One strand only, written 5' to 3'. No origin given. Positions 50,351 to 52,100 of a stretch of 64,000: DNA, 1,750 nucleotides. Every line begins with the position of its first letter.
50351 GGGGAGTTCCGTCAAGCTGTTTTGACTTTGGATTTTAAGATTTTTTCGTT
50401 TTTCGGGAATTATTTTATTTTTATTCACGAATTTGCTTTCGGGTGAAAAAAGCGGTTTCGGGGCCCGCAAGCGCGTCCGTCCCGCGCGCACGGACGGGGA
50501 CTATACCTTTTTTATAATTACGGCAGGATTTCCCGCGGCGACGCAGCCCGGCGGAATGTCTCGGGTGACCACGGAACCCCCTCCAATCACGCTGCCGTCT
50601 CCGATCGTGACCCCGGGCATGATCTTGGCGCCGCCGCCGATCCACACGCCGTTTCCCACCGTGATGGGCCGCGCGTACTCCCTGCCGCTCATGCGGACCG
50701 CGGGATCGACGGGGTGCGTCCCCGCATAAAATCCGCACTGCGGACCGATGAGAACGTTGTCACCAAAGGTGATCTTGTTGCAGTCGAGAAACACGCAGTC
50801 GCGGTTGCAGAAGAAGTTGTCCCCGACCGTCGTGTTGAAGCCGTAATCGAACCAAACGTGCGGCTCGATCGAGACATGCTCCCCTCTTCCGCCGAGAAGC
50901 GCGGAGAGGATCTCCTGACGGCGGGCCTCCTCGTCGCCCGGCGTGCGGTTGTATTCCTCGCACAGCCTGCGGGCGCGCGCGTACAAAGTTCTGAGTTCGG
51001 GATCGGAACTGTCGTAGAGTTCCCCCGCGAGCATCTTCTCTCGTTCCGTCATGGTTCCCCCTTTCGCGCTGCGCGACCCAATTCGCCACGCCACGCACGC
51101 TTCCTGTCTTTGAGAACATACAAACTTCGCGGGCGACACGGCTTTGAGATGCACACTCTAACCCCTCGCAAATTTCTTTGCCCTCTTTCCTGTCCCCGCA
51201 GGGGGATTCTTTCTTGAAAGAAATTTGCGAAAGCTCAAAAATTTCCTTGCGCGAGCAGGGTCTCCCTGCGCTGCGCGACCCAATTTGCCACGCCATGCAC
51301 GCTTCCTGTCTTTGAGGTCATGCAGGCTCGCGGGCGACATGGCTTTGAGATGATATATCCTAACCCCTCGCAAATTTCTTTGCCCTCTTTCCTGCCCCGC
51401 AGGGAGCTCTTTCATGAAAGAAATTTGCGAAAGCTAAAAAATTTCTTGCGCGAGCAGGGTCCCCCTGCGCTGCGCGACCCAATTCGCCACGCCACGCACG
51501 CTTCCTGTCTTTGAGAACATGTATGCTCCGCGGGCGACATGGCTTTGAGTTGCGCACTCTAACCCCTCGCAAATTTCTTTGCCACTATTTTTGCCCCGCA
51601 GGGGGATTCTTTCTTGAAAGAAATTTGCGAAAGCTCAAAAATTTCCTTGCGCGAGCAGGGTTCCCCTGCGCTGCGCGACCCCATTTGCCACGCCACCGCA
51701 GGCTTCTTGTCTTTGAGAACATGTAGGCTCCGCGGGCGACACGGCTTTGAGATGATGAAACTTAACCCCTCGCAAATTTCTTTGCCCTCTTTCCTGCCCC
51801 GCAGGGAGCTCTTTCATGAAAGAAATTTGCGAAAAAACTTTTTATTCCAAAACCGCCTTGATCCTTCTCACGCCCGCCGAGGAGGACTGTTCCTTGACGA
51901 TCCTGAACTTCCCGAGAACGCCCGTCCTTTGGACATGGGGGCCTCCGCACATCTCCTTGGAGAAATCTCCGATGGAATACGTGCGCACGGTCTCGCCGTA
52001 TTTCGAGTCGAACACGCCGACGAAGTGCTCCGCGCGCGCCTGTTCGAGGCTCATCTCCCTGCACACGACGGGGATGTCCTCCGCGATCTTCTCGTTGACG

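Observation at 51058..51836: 3.8 tandem copies of a ~200-bp structured non-coding unit (A-B-A-B higher-order repeat) fill the whole alaS-maa spacer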

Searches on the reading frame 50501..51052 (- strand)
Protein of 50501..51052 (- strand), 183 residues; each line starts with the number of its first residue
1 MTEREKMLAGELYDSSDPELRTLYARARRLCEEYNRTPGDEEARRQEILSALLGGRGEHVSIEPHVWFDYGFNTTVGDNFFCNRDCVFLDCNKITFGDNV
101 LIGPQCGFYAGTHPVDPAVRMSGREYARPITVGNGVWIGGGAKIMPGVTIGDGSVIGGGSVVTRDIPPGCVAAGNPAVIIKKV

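Call 20: find_encoding_contigs(protein=window:50501-51052:-, flank=4000, max_places=10)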
Protein window:50501-51052:- (183 aa): no gene with exactly this product is on record in the collection.

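Call 21: search_protein_families(library=pfam, proteins=[window:50501-51052:-])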
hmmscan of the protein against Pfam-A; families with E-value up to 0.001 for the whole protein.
window:50501-51052:- (183 aa): 3 families
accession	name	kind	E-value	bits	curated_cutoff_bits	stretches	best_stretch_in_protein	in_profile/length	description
PF12464.13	Mac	-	8.6e-18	64.8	22.1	1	6-55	1-51/53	Maltose acetyltransferase hexapeptide capping motif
PF00132.30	Hexapep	-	3.3e-14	52.3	27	1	130-164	2-36/36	Bacterial transferase hexapeptide (six repeats)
PF14602.12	Hexapep_2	-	2.1e-08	34.2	27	1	129-164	1-34/34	Hexapeptide repeat of succinyl-transferase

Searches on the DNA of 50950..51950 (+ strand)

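Call 17: search_rna_families(source=window, start=50950, end=51950, threshold=evalue, max_evalue=10, show_alignments=3)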
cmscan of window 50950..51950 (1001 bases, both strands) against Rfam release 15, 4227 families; matches with E-value up to 10: 9.
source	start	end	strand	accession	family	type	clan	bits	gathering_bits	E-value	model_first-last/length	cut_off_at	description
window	51754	51846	+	RF01859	Phe_leader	Cis-reg; leader;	-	22.7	55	0.38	1-125/125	no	Phenylalanine leader peptide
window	51596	51671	+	RF03861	mir-4484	Gene; miRNA;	-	20.6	90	0.86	1-89/89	no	mir-4484 microRNA precursor family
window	51196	51271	+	RF03861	mir-4484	Gene; miRNA;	-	20.3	90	1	1-89/89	no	mir-4484 microRNA precursor family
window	51186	51219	+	RF01334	CRISPR-DR21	Gene; CRISPR;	-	19.7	48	1.8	1-37/37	no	CRISPR RNA direct repeat element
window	51558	51642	-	RF00697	mir-186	Gene; miRNA;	-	19.5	70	0.9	1-82/82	no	mir-186 microRNA precursor family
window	51157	51242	-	RF00697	mir-186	Gene; miRNA;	-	19.4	70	0.95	1-82/82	no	mir-186 microRNA precursor family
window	51590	51619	+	RF01334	CRISPR-DR21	Gene; CRISPR;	-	17.5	48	6.5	1-37/37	no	CRISPR RNA direct repeat element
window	51778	51921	+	RF02132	HOXB13-AS1_1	Gene; lncRNA;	-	14.2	60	2.4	1-136/136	no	HOXB13 antisense RNA 1 conserved region 1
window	51787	51808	-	RF03156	L31-Firmicutes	Cis-reg; leader;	CL00118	13.1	33.3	9.3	1-32/32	no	L31-Firmicutes ribosomal protein leader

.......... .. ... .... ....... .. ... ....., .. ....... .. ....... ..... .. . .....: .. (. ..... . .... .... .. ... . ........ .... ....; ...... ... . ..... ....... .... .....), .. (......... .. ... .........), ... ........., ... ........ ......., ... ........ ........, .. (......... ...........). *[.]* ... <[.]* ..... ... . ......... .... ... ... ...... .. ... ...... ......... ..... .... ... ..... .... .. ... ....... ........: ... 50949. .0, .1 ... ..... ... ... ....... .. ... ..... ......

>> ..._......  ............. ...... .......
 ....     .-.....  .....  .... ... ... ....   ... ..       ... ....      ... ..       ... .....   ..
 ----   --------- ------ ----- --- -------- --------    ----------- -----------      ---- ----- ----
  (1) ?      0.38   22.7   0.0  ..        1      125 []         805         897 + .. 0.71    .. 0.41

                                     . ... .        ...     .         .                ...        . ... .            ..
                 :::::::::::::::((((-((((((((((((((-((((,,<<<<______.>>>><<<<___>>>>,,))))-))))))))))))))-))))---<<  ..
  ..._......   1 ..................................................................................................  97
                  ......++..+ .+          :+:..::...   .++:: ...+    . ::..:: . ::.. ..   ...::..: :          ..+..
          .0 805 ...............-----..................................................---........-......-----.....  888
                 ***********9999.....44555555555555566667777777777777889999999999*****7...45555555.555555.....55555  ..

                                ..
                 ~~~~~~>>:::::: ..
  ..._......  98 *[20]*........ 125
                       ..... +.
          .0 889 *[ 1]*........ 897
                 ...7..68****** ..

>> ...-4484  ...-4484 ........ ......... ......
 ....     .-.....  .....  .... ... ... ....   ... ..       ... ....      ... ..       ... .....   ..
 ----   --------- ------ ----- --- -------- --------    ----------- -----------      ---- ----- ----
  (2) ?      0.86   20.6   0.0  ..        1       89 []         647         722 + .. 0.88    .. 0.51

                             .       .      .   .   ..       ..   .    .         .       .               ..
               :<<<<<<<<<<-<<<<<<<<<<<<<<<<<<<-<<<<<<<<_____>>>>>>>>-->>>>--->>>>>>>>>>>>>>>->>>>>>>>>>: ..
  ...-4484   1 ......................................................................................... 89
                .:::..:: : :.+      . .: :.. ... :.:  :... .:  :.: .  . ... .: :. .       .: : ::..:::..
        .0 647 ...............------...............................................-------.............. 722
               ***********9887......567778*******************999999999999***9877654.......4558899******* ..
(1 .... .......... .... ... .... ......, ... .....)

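Call 55: search_dna_similar(query=window:51239-51637:+, collection=plasmids, mode=distant, max_rows=8)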
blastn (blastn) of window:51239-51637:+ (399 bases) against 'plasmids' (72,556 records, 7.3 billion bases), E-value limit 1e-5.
No match.

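Call 56: search_dna_similar(query=window:51239-51637:+, collection=phages, mode=distant, max_rows=8)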
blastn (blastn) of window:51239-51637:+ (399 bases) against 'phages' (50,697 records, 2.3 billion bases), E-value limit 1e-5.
No match.
